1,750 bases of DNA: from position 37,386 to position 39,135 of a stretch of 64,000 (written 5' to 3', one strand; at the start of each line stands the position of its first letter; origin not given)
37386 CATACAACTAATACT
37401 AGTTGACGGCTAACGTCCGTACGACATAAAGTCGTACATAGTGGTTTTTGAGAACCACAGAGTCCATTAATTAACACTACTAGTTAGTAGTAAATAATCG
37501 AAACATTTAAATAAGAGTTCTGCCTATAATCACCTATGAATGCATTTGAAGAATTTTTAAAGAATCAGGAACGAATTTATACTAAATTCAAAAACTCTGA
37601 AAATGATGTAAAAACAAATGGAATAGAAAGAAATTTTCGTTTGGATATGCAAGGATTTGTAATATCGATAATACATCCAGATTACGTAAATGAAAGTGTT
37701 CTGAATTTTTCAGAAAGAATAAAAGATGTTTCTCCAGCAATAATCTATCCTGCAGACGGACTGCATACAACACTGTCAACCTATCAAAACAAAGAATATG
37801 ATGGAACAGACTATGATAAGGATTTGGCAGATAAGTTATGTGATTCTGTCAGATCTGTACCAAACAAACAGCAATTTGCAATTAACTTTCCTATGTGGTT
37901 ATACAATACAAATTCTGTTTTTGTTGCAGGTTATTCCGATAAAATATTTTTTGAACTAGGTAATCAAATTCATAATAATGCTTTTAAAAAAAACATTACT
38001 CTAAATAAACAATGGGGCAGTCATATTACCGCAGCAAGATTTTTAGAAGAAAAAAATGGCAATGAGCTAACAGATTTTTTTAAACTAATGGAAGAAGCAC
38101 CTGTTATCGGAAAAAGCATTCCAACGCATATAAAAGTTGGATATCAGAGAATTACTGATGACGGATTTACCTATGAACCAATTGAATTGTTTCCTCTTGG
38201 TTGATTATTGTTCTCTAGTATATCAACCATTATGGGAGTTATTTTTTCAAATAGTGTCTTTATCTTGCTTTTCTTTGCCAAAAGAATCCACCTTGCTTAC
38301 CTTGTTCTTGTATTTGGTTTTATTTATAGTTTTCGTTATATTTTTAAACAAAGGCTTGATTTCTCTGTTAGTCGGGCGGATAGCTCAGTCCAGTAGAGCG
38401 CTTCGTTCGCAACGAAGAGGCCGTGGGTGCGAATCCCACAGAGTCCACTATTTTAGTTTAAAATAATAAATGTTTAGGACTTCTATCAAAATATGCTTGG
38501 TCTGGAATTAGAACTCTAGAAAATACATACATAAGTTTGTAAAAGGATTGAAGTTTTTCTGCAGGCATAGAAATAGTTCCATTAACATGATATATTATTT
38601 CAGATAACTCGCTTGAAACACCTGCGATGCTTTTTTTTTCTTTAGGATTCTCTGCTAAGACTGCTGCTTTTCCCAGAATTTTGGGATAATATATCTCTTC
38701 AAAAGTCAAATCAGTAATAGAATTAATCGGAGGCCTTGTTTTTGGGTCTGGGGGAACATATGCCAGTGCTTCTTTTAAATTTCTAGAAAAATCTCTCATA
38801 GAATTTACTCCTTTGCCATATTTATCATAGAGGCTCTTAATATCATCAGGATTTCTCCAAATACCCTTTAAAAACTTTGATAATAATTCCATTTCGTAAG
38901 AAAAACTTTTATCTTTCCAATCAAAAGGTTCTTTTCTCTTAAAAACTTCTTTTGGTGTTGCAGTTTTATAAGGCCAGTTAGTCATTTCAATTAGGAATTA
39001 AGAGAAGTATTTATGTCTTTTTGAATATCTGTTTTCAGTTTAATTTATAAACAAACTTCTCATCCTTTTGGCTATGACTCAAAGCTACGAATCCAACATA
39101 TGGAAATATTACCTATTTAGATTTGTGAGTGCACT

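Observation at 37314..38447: Two tRNA-Ala(CGC) copies bracket a 2H-phosphoesterase gene, and the second copy has a hybrid 5-prime end and a broken acceptor stem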

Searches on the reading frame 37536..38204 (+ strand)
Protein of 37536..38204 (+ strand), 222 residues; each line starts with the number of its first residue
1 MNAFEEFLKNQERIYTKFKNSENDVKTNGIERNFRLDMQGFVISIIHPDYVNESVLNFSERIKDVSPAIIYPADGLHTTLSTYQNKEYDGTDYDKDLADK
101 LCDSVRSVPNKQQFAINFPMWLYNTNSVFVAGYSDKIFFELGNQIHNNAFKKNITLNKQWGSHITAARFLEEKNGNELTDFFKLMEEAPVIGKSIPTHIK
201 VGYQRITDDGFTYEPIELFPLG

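Call 7: search_protein_families(library=pfam, proteins=[window:37536-38204:+], max_evalue=0.1)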
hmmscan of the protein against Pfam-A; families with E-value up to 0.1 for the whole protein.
window:37536-38204:+ (222 aa): 1 family
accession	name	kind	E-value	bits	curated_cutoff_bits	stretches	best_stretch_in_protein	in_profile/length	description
PF16144.10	DUF4852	-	0.06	13.9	22.8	0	81-122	18-59/116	Domain of unknown function (DUF4852)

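Call 8: search_solved_structures(query=window:37536-38204:+, max_evalue=10)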
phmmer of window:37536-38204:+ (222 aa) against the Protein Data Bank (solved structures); distinct sequences matched with E-value up to 10: 6.
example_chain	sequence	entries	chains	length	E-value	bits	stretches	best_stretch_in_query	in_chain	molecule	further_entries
1fw2_A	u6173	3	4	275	0.31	14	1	101-152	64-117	OUTER MEMBRANE PHOSPHOLIPASE A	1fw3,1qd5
1ild_A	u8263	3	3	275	0.31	14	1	101-152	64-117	OUTER MEMBRANE PHOSPHOLIPASE A | OUTER MEMBRANE PHSOPHOLIPASE A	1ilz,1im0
7ezz_A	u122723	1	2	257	0.42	13.6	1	102-152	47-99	Phospholipase A1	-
1qd6_C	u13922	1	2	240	0.46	13.5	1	102-152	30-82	PROTEIN (OUTER MEMBRANE PHOSPHOLIPASE (OMPLA))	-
5z7x_A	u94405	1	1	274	0.51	13.3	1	8-69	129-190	Hyposensitive to light 4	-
9eri_D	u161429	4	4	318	1.4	11.9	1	114-170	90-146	Na(+)-translocating ferredoxin:NAD(+) oxidoreductase complex subunit D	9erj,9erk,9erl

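Call 10: find_homologous_proteins(query=window:37536-38204:+, max_evalue=0.01)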
Query window:37536-38204:+ (222 aa): 3 proteins with E <= 0.01 among 100 candidates.
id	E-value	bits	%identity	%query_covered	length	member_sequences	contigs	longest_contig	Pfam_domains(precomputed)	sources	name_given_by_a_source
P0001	5.1e-147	505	100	100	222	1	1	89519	-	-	-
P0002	1.4e-50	190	43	99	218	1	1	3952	-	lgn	-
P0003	2.0e-40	157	41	91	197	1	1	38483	-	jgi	jgi:hypothetical protein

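Call 11: find_encoding_contigs(protein=P0003, flank=10000)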
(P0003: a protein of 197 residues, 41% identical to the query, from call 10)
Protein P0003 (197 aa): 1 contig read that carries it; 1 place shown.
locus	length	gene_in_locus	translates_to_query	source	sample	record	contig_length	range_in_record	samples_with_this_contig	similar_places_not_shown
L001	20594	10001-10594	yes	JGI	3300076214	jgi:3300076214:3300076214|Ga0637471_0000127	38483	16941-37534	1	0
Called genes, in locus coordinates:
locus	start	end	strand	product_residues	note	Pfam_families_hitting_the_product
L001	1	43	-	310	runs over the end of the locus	PF00535:Glycos_transf_2, PF13641:Glyco_tranf_2_3, PF13632:Glyco_trans_2_3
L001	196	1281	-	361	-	PF01073:3Beta_HSD, PF01370:Epimerase, PF04321:RmlD_sub_bind (weak), PF07993:NAD_binding_4 (faint), PF16363:GDP_Man_Dehyd, PF13460:NAD_binding_10 (weak)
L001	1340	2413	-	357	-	PF02350:Epimerase_2, PF04007:DUF354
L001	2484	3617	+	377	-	PF00534:Glycos_transf_1, PF13692:Glyco_trans_1_4, PF13524:Glyco_trans_1_2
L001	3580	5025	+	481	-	PF13231:PMT_2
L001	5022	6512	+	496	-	PF01943:Polysacc_synt, PF13440:Polysacc_synt_3, PF01554:MatE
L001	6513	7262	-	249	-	PF23023:Anti-Pycsar_Apyc1, PF00753:Lactamase_B, PF12706:Lactamase_B_2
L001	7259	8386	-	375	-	PF00884:Sulfatase, PF16347:SGSH_C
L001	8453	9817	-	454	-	PF00884:Sulfatase, PF01663:Phosphodiest (weak), PF16347:SGSH_C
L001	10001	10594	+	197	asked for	-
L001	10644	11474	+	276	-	PF00459:Inositol_P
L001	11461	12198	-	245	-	PF00483:NTP_transferase, PF12804:NTP_transf_3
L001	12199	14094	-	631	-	PF13522:GATase_6, PF13537:GATase_7, PF12481:DUF3700 (weak), PF00733:Asn_synthase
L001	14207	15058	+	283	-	PF01066:CDP-OH_P_transf (weak)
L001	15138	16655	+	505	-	PF02310:B12-binding, PF04055:Radical_SAM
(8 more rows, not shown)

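Call 12: find_encoding_contigs(protein=P0002, flank=10000)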
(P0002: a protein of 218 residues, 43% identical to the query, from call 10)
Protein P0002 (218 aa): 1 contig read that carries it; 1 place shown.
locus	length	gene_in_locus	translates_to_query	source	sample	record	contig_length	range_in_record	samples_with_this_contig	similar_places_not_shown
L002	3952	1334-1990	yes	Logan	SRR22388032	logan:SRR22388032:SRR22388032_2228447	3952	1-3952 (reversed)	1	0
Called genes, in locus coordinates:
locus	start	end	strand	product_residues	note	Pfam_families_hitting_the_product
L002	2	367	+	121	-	?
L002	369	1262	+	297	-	PF01435:Peptidase_M48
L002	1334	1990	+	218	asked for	-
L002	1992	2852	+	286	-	PF00459:Inositol_P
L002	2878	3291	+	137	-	PF11969:DcpS_C, PF01230:HIT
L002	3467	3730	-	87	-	-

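Call 37: predict_structure(alignment_id=A1)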
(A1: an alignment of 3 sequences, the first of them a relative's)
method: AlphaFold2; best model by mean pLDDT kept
length: 222 residues; sequences in the alignment: 3
mean_pLDDT: 39.0   pTM: 0.33
mean pLDDT of the five models: 39.0, 37.7, 36.0, 35.1, 34.4
residues with pLDDT >= 90: 0; 70-90: 0; 50-70: 36; < 50: 186
segments of 3 or more residues with pLDDT < 50: 25-173, 184-213
pLDDT, mean of each block of 10 residues (from residue 1): 57 58 47 33 35 37 31 25 27 40 43 31 24 34 45 28 35 51 45 40 43 48 46
secondary structure, 60 per line:
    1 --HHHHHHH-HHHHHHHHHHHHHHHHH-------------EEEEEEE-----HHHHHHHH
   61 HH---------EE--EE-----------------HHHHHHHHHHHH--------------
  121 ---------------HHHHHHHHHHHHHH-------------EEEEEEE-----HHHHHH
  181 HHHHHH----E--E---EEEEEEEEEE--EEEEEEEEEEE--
elements in order: H3-9 H11-27 E41-47 H53-62 H95-106 H136-149 E163-169 H175-186 E198-207 E210-220

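Call 39: search_protein_representatives(alignment_id=A1)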
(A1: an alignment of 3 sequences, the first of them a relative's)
Query: 3 sequences, 216 profile positions. Proteins with E-value up to 0.001 (for the whole library): 411; up to 1e-10: 311; up to 1e-30: 65. The best 150 are listed.
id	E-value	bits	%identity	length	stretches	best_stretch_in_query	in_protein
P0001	1.9e-114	397.0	-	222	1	1-216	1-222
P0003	3.3e-101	353.8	-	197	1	1-199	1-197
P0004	2.3e-63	230.1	-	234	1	1-215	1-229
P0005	2.1e-62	226.9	-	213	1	3-215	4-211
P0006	6.2e-61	222.1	-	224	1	3-215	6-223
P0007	2.8e-60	220.0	-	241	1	3-200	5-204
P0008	4.8e-60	219.2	-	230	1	1-215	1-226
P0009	3.9e-52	193.4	-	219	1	3-215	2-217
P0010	1.3e-46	175.3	-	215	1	3-215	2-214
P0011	1.6e-45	171.8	-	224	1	2-213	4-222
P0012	2.1e-44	168.1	-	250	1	5-215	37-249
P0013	1.3e-42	162.2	-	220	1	3-213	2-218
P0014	2.0e-42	161.6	-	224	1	1-215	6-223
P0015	3.2e-42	160.9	-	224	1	5-199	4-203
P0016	1.1e-41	159.2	-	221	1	3-215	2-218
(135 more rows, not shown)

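Call 42: search_solved_structures(query=A2, max_evalue=10, show_alignments=2)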
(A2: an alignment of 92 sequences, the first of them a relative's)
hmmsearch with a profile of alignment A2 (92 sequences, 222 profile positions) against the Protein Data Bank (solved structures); distinct sequences matched with E-value up to 10: 9.
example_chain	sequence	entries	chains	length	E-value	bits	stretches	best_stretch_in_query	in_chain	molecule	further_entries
1vdx_A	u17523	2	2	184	2.8e-05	26.6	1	46-221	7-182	Hypothetical protein PH0099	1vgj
2fyh_A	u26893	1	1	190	3.2e-05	26.4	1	45-221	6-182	putative integral membrane transport protein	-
5hzy_A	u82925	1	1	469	0.079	15.4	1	98-183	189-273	Uncharacterized protein RavZ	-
5io3_A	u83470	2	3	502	0.089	15.2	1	98-183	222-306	Uncharacterized protein RavZ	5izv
5cqc_A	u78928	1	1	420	0.13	14.6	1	98-183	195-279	putative RavZ protein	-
5ms2_A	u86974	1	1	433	0.14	14.5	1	98-183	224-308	Legionella pneumophila effector protein RavZ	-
5ms7_A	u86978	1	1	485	0.17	14.3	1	98-183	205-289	Legionella pneumophila effector protein RavZ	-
5ms8_A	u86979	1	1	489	0.17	14.2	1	98-183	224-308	Legionella pneumophila effector protein RavZ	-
2d9b_A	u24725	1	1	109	0.84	12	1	91-135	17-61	General transcription factor II-I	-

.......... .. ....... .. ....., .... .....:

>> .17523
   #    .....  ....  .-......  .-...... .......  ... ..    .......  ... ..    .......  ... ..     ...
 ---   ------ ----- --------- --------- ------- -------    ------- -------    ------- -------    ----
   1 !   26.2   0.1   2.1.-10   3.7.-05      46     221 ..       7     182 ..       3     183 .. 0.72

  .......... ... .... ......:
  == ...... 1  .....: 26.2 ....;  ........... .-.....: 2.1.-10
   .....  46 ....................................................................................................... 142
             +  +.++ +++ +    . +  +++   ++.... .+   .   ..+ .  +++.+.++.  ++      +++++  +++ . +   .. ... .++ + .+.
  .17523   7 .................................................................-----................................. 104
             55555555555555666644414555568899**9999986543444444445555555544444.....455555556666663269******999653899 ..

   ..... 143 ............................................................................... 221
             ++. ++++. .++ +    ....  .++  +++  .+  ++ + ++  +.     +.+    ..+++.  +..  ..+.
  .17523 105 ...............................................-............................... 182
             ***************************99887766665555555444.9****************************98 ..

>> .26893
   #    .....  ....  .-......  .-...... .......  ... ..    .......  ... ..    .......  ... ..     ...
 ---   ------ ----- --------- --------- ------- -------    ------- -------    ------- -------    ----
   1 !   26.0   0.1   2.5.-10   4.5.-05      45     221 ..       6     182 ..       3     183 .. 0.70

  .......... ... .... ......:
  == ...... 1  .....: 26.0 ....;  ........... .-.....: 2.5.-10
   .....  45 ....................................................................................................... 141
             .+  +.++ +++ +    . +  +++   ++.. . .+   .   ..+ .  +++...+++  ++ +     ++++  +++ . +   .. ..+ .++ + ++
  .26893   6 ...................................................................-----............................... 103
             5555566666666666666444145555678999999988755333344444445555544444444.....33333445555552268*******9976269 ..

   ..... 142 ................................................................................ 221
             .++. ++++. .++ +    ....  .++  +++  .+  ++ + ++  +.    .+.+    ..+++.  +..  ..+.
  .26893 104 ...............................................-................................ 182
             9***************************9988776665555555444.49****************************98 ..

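Call 49: predict_structure(alignment_id=A2)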
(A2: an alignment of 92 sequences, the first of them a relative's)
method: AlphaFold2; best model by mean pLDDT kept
length: 222 residues; sequences in the alignment: 92
mean_pLDDT: 97.2   pTM: 0.92
mean pLDDT of the five models: 97.2, 96.7, 96.6, 96.5, 96.4
residues with pLDDT >= 90: 218; 70-90: 3; 50-70: 1; < 50: 0
segments of 3 or more residues with pLDDT < 50: none
pLDDT, mean of each block of 10 residues (from residue 1): 94 97 98 96 98 99 98 98 93 97 96 97 98 98 98 97 98 98 98 98 97 98 92
secondary structure, 60 per line:
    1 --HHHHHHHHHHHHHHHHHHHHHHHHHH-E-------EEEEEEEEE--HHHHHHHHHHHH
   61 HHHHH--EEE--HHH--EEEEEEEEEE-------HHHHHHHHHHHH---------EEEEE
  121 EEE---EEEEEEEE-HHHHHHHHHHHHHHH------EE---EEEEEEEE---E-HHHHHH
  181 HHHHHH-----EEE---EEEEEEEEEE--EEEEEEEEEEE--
elements in order: H3-28 E38-46 H49-65 E68-70 E78-87 H95-106 E116-123 E127-134 H136-150 E162-169 H175-186 E192-194 E198-207 E210-220

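Call 53: fold_search(model_id=the predicted structure, library=pdb)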
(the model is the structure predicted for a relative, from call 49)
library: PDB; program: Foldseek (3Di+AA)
matches with E <= 10: 316; with E <= 0.001: 35
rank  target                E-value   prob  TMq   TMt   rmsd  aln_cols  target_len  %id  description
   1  1vdx                  1.7e-08  1.00  0.66  0.78   3.0       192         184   17  Crystal Structure of a Pyrococcus horikoshii protein with similarities to 2'5' RNA-ligase (released 2005-04-12)
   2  5ldm_A                8.1e-07  1.00  0.58  0.72   4.9       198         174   14  Crystal structure of E.coli LigT complexed with 2'-AMP (released 2017-01-18)
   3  5ldi_A                1.7e-06  1.00  0.58  0.71   4.5       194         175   15  Crystal structure of E.coli LigT in apo form (released 2017-01-18)
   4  2fyh_MODEL_1_A        1.9e-06  1.00  0.63  0.72   3.7       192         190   16  Solution structure of the 2'-5' RNA ligase-like protein from Pyrococcus furiosus (released 2007-02-20)
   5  5ldp_B                2.6e-06  1.00  0.55  0.70   5.7       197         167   13  Crystal structure of E.coli LigT complexed with ATP (released 2017-01-18)
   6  5ldi_D                2.9e-06  1.00  0.56  0.70   4.8       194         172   16  Crystal structure of E.coli LigT in apo form (released 2017-01-18)
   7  5ldk_B                3.9e-06  1.00  0.57  0.71   4.3       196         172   13  Crystal structure of E.coli LigT complexed with ATP (released 2017-01-18)
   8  5ldi_B                4.4e-06  1.00  0.55  0.70   4.3       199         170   14  Crystal structure of E.coli LigT in apo form (released 2017-01-18)
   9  5ldj_D                4.9e-06  1.00  0.57  0.73   3.9       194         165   14  Crystal structure of E.coli LigT complexed with phosphate (released 2017-01-18)
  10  5ldo_D                4.9e-06  1.00  0.56  0.72   4.7       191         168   14  Crystal structure of E.coli LigT complexed with 3'-AMP (released 2017-01-18)
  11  1iuh                  6.5e-06  1.00  0.57  0.68   4.6       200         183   16  Crystal structure of TT0787 of thermus thermophilus HB8 (released 2003-06-17)
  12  4qak_A                8.1e-06  1.00  0.59  0.74   3.8       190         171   14  Crystal structure of phosphoesterase (released 2014-10-22)
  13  4qak_B                9.6e-06  1.00  0.54  0.67   5.4       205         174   14  Crystal structure of phosphoesterase (released 2014-10-22)
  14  5ldj_A                9.6e-06  1.00  0.51  0.66   5.8       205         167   14  Crystal structure of E.coli LigT complexed with phosphate (released 2017-01-18)
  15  5ldj_C                1.1e-05  1.00  0.56  0.72   4.2       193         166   15  Crystal structure of E.coli LigT complexed with phosphate (released 2017-01-18)
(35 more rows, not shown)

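Call 71: search_protein_families(library=pfam, alignment_id=A2, max_evalue=0.01)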
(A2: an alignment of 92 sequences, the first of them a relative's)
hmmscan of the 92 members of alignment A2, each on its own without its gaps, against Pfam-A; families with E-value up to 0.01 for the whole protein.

A. member 1, P0001 (222 aa): 0 families

B. families by the number of members that match (of 92 scanned): 8 families
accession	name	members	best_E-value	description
PF09111.16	SLIDE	1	0.0021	SLIDE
PF10469.15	AKAP7_NLS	1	0.0045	AKAP7 2'5' RNA ligase-like domain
PF02834.22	LigT_PEase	1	0.0057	LigT like Phosphoesterase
PF02520.22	ANIS5_cation-bd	1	0.0061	SXP/RAL-2 family protein Ani s 5-like, metal-binding domain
PF01658.22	Inos-1-P_synth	1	0.0069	Myo-inositol-1-phosphate synthase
PF18704.7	Chromo_2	1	0.0069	Chromatin organization modifier domain 2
PF24600.1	RavZ_cat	1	0.0097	RavZ catalytic domain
PF14682.11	SPOB_ab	1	0.0099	Sporulation initiation phospho-transferase B, C-terminal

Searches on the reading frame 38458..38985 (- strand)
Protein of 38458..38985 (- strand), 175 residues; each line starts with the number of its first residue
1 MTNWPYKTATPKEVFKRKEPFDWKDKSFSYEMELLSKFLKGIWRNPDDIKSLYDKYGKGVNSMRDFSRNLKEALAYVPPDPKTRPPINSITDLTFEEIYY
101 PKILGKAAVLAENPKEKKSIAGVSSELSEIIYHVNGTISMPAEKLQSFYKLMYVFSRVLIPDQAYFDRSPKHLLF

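Call 7: search_protein_families(library=pfam, proteins=[window:38458-38985:-], max_evalue=0.1)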
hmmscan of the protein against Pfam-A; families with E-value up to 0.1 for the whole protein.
window:38458-38985:- (175 aa): 0 families

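Call 60: find_homologous_proteins(query=window:38458-38985:-, max_evalue=0.01)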
Query window:38458-38985:- (175 aa): 1 proteins with E <= 0.01 among 33 candidates.
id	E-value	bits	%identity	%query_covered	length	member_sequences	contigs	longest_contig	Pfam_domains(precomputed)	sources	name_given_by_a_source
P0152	1.4e-112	392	100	100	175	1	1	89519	-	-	-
